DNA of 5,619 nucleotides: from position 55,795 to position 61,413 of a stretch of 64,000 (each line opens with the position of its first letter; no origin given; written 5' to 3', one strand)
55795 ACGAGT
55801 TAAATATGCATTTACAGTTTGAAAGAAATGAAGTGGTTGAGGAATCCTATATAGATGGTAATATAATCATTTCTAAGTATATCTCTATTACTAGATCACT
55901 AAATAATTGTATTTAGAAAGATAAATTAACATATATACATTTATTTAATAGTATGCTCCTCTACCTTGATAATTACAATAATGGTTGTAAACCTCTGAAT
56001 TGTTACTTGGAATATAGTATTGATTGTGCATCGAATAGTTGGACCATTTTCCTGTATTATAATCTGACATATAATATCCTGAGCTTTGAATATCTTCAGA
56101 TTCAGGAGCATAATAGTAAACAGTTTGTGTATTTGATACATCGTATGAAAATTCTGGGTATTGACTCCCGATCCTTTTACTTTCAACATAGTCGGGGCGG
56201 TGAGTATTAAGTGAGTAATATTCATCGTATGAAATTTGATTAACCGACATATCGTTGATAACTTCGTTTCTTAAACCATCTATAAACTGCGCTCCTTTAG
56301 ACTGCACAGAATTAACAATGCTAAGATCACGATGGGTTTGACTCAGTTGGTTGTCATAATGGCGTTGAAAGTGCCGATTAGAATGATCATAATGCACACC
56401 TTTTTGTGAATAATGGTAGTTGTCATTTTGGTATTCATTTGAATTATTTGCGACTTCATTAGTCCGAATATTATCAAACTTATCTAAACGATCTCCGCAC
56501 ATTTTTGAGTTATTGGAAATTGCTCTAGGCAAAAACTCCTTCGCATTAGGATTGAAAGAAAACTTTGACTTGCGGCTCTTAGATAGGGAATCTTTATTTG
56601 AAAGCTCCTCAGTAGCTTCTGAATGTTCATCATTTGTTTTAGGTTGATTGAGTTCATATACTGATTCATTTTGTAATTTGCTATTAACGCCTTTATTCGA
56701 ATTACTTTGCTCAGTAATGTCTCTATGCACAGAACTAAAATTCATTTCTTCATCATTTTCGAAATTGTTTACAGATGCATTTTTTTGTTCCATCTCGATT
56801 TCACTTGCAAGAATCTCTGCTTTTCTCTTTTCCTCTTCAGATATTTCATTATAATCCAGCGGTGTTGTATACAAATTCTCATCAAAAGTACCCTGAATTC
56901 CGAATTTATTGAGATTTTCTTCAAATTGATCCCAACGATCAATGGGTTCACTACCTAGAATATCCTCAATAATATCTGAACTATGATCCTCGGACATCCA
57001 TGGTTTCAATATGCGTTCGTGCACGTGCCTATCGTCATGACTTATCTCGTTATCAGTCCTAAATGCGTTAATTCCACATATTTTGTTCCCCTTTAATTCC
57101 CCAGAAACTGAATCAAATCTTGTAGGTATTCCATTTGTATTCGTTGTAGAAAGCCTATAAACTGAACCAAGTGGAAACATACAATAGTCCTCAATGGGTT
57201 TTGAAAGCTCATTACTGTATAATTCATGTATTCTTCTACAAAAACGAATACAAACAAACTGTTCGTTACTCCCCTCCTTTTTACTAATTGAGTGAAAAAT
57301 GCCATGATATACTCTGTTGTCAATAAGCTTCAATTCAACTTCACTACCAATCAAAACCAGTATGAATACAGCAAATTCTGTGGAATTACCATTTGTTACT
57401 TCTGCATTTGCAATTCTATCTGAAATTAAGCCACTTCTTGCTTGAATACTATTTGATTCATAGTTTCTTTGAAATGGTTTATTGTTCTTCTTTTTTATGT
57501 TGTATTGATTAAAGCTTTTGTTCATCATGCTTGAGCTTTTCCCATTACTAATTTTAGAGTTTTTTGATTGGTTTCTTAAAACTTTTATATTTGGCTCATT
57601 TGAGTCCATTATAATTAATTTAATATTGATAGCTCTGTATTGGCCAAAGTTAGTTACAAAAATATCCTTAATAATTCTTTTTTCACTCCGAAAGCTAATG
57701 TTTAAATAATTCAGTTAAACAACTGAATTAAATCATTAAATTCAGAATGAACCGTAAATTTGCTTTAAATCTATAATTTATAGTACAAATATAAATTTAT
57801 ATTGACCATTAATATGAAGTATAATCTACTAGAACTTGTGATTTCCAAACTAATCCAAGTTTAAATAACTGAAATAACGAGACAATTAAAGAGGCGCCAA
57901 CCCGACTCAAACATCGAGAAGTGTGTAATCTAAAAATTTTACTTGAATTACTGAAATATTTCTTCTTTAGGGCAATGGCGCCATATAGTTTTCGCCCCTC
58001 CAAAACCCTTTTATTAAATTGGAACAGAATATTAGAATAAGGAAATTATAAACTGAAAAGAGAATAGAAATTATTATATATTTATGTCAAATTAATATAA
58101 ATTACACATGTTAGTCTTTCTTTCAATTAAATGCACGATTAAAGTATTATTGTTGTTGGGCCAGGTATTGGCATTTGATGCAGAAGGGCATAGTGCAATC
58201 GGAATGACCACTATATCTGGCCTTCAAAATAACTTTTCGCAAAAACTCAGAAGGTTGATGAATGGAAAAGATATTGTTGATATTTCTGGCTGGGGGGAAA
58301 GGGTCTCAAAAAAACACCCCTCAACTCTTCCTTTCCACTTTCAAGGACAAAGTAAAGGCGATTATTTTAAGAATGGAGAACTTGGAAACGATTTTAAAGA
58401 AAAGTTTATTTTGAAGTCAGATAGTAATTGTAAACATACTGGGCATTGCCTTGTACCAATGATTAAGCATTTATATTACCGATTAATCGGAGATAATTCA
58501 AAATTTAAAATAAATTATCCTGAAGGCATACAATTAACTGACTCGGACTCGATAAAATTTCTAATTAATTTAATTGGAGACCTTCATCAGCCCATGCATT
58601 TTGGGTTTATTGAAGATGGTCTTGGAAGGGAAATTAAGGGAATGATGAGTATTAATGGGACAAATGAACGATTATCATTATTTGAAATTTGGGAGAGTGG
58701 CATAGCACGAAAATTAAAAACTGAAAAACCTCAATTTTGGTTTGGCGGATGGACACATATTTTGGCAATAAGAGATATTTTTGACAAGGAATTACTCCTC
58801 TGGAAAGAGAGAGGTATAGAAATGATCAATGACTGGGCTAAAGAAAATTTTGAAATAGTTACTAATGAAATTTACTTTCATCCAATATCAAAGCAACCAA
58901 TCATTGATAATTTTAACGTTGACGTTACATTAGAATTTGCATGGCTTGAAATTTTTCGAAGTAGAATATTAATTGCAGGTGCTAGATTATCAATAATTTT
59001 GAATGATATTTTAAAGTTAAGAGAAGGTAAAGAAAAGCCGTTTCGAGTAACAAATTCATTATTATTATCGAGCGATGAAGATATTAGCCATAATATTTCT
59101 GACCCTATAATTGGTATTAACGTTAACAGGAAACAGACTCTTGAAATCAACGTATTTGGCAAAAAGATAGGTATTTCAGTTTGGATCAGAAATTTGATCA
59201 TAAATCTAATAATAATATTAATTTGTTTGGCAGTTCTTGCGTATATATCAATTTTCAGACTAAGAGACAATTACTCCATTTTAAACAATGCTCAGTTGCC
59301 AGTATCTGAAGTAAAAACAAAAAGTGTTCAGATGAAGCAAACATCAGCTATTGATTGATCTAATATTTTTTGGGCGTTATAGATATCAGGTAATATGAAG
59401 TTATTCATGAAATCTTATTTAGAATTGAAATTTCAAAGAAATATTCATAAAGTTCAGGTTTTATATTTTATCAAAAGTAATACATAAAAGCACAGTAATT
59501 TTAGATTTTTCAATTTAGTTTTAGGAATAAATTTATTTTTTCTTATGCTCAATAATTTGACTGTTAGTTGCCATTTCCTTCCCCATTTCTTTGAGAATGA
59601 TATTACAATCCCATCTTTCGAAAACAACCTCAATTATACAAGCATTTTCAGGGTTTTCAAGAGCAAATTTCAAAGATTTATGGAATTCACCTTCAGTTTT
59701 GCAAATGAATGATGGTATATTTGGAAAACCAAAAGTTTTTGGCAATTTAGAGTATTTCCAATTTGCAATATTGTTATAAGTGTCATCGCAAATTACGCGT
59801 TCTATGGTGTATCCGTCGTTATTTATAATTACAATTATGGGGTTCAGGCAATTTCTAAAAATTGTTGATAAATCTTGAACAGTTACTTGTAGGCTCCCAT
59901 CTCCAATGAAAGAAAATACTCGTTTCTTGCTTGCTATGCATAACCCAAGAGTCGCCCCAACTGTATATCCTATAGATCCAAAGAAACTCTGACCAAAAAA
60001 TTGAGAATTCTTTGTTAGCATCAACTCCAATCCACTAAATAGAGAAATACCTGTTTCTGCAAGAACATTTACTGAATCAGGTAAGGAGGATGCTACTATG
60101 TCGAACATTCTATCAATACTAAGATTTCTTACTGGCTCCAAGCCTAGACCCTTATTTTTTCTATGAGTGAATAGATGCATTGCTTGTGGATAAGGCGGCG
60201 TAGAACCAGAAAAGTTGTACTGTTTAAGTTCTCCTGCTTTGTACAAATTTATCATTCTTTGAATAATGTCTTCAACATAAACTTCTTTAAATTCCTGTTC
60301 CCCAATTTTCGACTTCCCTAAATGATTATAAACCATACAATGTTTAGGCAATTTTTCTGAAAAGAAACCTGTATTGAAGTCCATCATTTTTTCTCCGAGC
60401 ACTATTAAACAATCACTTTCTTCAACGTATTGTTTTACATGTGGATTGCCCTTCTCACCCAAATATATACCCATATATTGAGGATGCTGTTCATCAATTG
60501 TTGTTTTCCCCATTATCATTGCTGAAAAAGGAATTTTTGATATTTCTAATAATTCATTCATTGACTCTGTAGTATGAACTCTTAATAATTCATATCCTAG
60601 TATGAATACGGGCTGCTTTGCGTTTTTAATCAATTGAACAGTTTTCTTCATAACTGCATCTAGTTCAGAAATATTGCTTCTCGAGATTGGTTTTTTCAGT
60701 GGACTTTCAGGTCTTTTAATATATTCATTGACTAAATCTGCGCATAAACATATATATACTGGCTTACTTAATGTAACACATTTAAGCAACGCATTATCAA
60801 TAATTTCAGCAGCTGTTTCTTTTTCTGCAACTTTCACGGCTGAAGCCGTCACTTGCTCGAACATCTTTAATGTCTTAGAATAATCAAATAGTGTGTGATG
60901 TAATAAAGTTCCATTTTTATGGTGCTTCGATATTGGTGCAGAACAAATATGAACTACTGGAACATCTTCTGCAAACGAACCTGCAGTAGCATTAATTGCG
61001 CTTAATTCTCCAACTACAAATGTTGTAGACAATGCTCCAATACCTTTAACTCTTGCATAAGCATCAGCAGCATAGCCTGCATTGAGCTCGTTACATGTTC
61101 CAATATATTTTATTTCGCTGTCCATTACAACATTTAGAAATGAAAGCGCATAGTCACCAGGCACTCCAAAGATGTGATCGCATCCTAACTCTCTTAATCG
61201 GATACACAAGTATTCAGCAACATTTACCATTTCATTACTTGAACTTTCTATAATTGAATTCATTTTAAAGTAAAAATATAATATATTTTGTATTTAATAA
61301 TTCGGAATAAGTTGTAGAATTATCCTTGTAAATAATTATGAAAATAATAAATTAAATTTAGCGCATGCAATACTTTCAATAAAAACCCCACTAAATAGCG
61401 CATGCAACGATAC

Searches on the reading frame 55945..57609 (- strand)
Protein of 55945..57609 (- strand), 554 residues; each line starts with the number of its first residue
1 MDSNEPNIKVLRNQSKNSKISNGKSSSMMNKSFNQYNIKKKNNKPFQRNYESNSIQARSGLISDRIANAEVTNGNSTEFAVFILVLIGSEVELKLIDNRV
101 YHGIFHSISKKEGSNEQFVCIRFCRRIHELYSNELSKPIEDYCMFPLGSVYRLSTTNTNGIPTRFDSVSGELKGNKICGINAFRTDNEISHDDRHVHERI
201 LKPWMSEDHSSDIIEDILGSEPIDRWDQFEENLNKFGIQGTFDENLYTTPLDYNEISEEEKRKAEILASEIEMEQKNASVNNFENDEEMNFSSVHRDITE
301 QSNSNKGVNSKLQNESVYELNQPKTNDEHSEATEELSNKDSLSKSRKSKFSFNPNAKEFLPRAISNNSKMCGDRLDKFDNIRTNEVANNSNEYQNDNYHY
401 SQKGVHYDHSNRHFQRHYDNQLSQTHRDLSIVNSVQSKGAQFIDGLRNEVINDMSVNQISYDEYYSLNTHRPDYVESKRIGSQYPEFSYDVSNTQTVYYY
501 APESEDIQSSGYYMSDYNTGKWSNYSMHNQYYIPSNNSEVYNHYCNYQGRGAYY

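Call 28: search_protein_families(library=pfam, proteins=[window:55945-57609:-])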
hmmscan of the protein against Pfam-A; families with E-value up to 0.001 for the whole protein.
window:55945-57609:- (554 aa): 3 families
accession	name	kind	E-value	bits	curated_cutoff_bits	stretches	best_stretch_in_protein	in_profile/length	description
PF06741.18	LsmAD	-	7.4e-12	46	25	1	236-296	1-72/72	LsmAD domain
PF14438.12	SM-ATX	-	6e-05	23.6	29.8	1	81-146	6-71/81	Ataxin 2 SM domain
PF07145.20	PAM2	-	0.00063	19.7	20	0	347-362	1-16/18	Ataxin-2 C-terminal region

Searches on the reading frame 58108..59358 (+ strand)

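Call 28: search_protein_families(library=pfam, proteins=[window:58108-59358:+])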
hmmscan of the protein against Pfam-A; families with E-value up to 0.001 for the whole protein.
window:58108-59358:+ (416 aa): 1 family
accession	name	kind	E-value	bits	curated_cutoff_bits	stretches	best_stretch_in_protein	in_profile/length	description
PF02265.22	S1-P1_nuclease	-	6.7e-19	69.2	29.5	1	25-302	3-257/258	S1/P1 Nuclease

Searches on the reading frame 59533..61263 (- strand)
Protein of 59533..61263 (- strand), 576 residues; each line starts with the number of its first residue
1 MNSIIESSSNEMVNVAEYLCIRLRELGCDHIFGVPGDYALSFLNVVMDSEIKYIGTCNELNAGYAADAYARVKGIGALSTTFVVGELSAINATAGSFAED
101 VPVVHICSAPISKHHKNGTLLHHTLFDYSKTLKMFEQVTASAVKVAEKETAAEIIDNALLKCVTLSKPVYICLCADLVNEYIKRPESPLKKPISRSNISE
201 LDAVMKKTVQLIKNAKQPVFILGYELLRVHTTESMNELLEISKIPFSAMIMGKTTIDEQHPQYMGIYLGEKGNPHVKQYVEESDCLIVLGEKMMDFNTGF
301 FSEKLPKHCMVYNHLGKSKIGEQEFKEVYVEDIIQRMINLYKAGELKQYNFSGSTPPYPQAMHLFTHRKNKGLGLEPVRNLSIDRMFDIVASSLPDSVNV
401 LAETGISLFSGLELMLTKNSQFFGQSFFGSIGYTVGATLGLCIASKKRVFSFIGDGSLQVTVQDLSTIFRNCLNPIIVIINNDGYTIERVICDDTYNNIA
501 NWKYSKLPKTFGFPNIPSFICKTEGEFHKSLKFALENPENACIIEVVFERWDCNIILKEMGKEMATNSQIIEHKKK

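Call 28: search_protein_families(library=pfam, proteins=[window:59533-61263:-])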
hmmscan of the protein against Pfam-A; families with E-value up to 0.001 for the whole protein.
window:59533-61263:- (576 aa): 3 families
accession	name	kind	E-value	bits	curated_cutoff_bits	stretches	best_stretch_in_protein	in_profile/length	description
PF02776.23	TPP_enzyme_N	-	3.1e-24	85.4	26.8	1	14-117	2-107/119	Thiamine pyrophosphate enzyme, N-terminal TPP binding domain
PF00205.28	TPP_enzyme_M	-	3.2e-22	79.1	30.4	1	206-305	2-101/137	Thiamine pyrophosphate enzyme, central domain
PF02775.26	TPP_enzyme_C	-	1.7e-16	60.8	21.9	1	417-543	16-149/151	Thiamine pyrophosphate enzyme, C-terminal TPP binding domain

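Call 30: find_homologous_proteins(query=window:59533-61263:-, max_evalue=1e-150)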
Query window:59533-61263:- (576 aa): 8 proteins with E <= 1e-150 among 8000 candidates.
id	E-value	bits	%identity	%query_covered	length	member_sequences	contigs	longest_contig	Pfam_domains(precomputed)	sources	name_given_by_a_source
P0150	0.0e+0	1256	95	100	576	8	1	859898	PF02775.27,PF02776.24,PF00205.29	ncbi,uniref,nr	ncbi:pyruvate decarboxylase [Cryptosporidium sp. chipmunk genotype I]|uniref:pyruvate decarboxylase 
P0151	0.0e+0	1186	89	100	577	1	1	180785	PF02775.27,PF02776.24,PF00205.29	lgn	-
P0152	0.0e+0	1179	87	100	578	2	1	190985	PF02775.27,PF02776.24,PF00205.29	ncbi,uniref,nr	ncbi:pyruvate decarboxylase [Cryptosporidium canis]|uniref:Pyruvate decarboxylase n=1 Tax=Cryptospor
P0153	0.0e+0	1105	81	100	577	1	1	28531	PF02775.27,PF02776.24,PF00205.29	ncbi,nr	ncbi:alpha-keto acid decarboxylase family protein [Cryptosporidium felis]|nr:alpha-keto acid decarbo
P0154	0.0e+0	1038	78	98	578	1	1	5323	PF02775.27,PF02776.24,PF00205.29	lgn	-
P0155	7.0e-293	990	73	97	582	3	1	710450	PF02775.27,PF02776.24,PF00205.29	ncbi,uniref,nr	ncbi:pyruvate decarboxylase [Cryptosporidium bovis]|uniref:pyruvate decarboxylase n=1 Tax=Cryptospor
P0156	7.2e-250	848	64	100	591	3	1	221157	PF02775.27,PF02776.24,PF00205.29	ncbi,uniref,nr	ncbi:pyruvate decarboxylase isozyme 1 [Cryptosporidium andersoni]|uniref:Pyruvate decarboxylase isoz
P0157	6.7e-155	535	45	98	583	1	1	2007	PF02775.27,PF02776.24,PF00205.29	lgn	-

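Call 36: find_encoding_contigs(protein=P0152, flank=10000, max_places=1)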
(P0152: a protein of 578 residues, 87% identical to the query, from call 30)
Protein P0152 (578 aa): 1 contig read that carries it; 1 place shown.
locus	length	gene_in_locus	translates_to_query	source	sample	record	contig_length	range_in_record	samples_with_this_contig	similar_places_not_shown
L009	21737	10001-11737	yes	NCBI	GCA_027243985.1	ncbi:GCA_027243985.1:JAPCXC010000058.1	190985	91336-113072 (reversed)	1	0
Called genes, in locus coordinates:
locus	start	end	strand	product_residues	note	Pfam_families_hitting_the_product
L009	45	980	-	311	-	PF00642:zf-CCCH (faint), PF25427:zf-CCCH_UNK (weak)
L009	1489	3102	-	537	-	PF00118:Cpn60_TCP1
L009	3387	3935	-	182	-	PF02114:Phosducin, PF00085:Thioredoxin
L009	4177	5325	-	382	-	-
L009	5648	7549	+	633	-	PF04791:LMBR1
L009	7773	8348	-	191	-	-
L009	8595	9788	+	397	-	PF13850:ERGIC_N, PF07970:COPIIcoated_ERV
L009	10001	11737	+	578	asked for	PF02776:TPP_enzyme_N, PF00205:TPP_enzyme_M, PF02775:TPP_enzyme_C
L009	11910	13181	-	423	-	PF02265:S1-P1_nuclease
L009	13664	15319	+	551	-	PF14438:SM-ATX (weak), PF06741:LsmAD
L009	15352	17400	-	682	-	-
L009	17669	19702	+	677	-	PF00069:Pkinase, PF07714:PK_Tyr_Ser-Thr, PF00069:Pkinase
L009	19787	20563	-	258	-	-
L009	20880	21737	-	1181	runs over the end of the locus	PF04130:GCP_C_terminal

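Call 37: find_encoding_contigs(protein=P0153, flank=10000, max_places=1)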
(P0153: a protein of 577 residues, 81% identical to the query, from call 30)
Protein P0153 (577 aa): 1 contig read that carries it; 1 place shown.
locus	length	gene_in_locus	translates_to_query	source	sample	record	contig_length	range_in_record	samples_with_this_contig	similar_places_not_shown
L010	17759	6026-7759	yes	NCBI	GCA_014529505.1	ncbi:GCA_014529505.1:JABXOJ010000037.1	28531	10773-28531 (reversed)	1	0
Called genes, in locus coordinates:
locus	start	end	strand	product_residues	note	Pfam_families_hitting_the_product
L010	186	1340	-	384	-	-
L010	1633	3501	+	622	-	PF04791:LMBR1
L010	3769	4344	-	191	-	PF09398:FOP_dimer (weak), PF16045:LisH_2 (faint)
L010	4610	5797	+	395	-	PF13850:ERGIC_N, PF07970:COPIIcoated_ERV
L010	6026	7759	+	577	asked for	PF02776:TPP_enzyme_N, PF00205:TPP_enzyme_M, PF02775:TPP_enzyme_C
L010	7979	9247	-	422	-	PF02265:S1-P1_nuclease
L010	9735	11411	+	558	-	PF06741:LsmAD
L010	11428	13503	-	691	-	-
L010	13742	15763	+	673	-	PF00069:Pkinase, PF07714:PK_Tyr_Ser-Thr, PF00069:Pkinase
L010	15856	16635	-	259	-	-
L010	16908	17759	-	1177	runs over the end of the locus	PF17681:GCP_N_terminal, PF04130:GCP_C_terminal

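Call 38: find_encoding_contigs(protein=P0155, flank=10000, max_places=1)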
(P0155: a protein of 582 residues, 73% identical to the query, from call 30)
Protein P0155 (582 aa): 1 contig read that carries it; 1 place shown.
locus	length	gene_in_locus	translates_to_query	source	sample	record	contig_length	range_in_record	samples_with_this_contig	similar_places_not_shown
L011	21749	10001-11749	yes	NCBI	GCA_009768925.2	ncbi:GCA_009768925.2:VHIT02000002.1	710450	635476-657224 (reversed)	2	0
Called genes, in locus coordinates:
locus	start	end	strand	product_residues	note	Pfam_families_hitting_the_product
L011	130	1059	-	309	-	PF25427:zf-CCCH_UNK (weak)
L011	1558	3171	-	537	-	PF00118:Cpn60_TCP1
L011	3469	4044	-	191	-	PF02114:Phosducin, PF00085:Thioredoxin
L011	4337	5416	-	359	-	-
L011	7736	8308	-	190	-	-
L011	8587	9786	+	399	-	PF13850:ERGIC_N, PF07970:COPIIcoated_ERV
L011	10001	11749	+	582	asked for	PF02776:TPP_enzyme_N, PF00205:TPP_enzyme_M, PF02775:TPP_enzyme_C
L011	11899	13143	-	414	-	PF02265:S1-P1_nuclease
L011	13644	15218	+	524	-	PF14438:SM-ATX (faint), PF06741:LsmAD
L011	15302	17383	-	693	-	-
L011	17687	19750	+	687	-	PF00069:Pkinase, PF07714:PK_Tyr_Ser-Thr, PF00069:Pkinase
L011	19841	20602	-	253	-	-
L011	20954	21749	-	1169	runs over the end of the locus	PF04130:GCP_C_terminal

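Call 39: find_encoding_contigs(protein=P0156, flank=10000, max_places=1)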
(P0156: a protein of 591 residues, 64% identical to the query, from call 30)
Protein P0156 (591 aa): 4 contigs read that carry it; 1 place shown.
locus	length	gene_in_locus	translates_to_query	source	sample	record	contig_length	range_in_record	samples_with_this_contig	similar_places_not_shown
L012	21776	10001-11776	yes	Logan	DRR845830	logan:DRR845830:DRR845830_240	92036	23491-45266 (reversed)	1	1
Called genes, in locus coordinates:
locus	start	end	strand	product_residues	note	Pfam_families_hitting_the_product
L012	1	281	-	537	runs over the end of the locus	PF00118:Cpn60_TCP1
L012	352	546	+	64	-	-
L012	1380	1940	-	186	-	PF00085:Thioredoxin (weak)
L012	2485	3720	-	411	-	-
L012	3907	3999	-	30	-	-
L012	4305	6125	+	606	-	PF04791:LMBR1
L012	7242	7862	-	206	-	-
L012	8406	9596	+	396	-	PF13850:ERGIC_N, PF07970:COPIIcoated_ERV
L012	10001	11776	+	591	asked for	PF02776:TPP_enzyme_N, PF00205:TPP_enzyme_M, PF02775:TPP_enzyme_C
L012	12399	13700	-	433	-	PF02265:S1-P1_nuclease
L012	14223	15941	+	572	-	PF14438:SM-ATX (weak), PF06741:LsmAD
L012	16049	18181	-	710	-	-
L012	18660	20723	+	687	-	PF00069:Pkinase, PF07714:PK_Tyr_Ser-Thr, PF00069:Pkinase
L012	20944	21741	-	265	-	-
